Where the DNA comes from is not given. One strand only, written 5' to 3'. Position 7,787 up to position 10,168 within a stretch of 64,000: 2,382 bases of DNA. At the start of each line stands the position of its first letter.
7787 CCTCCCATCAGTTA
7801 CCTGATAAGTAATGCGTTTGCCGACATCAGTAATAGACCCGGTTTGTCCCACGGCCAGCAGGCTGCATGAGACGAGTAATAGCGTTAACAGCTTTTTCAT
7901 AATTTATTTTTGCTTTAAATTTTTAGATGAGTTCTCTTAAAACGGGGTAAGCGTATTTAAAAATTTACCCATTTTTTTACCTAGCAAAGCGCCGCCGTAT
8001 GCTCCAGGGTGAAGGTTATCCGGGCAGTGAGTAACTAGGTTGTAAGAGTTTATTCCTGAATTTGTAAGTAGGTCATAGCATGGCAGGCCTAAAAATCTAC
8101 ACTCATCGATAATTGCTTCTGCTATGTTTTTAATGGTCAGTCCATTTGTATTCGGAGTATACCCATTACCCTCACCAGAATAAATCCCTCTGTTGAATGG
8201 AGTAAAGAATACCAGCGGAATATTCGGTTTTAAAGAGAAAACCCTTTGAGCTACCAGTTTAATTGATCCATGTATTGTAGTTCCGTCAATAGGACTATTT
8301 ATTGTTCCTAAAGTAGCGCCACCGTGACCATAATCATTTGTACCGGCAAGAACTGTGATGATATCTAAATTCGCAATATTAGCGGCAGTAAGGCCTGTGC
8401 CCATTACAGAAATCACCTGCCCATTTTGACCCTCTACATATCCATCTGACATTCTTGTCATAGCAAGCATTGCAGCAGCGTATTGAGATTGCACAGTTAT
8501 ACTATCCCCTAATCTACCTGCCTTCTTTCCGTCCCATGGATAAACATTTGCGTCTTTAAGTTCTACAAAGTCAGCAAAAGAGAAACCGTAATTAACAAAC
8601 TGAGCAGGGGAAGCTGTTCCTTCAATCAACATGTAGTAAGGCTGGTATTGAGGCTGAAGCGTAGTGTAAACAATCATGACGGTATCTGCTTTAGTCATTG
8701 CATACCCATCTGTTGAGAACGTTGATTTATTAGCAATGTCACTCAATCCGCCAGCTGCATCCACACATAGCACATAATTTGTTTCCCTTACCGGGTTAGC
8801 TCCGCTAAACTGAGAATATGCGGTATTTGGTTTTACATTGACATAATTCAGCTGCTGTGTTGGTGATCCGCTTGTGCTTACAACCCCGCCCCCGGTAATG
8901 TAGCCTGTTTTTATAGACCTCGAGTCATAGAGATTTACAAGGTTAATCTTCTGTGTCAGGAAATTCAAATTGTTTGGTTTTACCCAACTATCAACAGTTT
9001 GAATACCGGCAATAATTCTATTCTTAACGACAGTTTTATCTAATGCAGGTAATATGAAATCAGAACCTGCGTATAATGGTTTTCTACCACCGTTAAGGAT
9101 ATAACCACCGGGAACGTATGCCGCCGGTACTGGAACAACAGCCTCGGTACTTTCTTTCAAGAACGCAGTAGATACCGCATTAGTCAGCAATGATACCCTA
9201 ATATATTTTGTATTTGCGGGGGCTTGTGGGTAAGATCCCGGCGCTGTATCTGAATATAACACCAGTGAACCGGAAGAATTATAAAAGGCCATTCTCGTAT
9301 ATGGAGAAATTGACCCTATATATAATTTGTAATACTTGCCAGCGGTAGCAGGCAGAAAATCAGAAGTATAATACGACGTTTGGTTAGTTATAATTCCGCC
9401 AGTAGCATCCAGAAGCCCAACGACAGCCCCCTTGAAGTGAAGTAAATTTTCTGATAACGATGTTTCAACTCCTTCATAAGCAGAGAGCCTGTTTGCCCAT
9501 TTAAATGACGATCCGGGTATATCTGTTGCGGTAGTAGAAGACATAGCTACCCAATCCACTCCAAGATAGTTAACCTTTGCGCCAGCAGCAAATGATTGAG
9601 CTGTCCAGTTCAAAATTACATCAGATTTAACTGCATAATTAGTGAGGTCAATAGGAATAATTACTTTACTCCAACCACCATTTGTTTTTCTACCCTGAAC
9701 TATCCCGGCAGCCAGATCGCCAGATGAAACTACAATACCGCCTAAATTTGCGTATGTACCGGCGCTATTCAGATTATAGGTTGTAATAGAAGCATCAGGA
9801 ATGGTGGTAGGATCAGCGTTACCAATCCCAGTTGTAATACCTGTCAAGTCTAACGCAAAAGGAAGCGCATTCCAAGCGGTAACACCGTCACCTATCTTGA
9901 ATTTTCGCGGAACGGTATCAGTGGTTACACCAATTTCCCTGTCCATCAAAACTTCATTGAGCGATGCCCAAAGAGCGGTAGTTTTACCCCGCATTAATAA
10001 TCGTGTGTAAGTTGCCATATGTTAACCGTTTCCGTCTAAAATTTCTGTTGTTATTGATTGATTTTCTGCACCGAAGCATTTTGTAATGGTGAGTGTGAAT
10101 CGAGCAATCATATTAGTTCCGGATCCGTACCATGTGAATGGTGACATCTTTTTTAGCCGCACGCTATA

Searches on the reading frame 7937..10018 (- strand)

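Call 20: search_protein_families(library=phrogs, proteins=[window:7937-10018:-], max_evalue=0.001)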
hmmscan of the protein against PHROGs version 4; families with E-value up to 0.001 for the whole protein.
window:7937-10018:- (693 aa): 10 families
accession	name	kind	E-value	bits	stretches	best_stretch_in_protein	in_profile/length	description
phrog_11541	-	unknown function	2.6e-30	106.4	1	187-690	317-826/832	-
phrog_5240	-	tail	1.2e-19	71.4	1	478-690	437-668/670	tail fiber protein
phrog_13015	-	head and packaging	4.8e-10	39.3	1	551-660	196-305/618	virion structural protein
phrog_24754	-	tail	3.2e-09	38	1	1-82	1-80/202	tail fiber protein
phrog_19976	-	tail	2.9e-08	34.5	1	5-56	8-61/256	tail assembly protein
phrog_27786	-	tail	3.3e-08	33.5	1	1-57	1-55/729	tail spike protein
phrog_38417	-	other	4.3e-06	27.2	1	12-78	9-77/312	hyaluronidase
phrog_6049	-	tail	6.7e-05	23.6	1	9-54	13-56/337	tail fiber protein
phrog_38006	-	unknown function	0.00017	22.9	1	1-61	1-61/128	-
phrog_16032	-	unknown function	0.00074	20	0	5-50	8-51/331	-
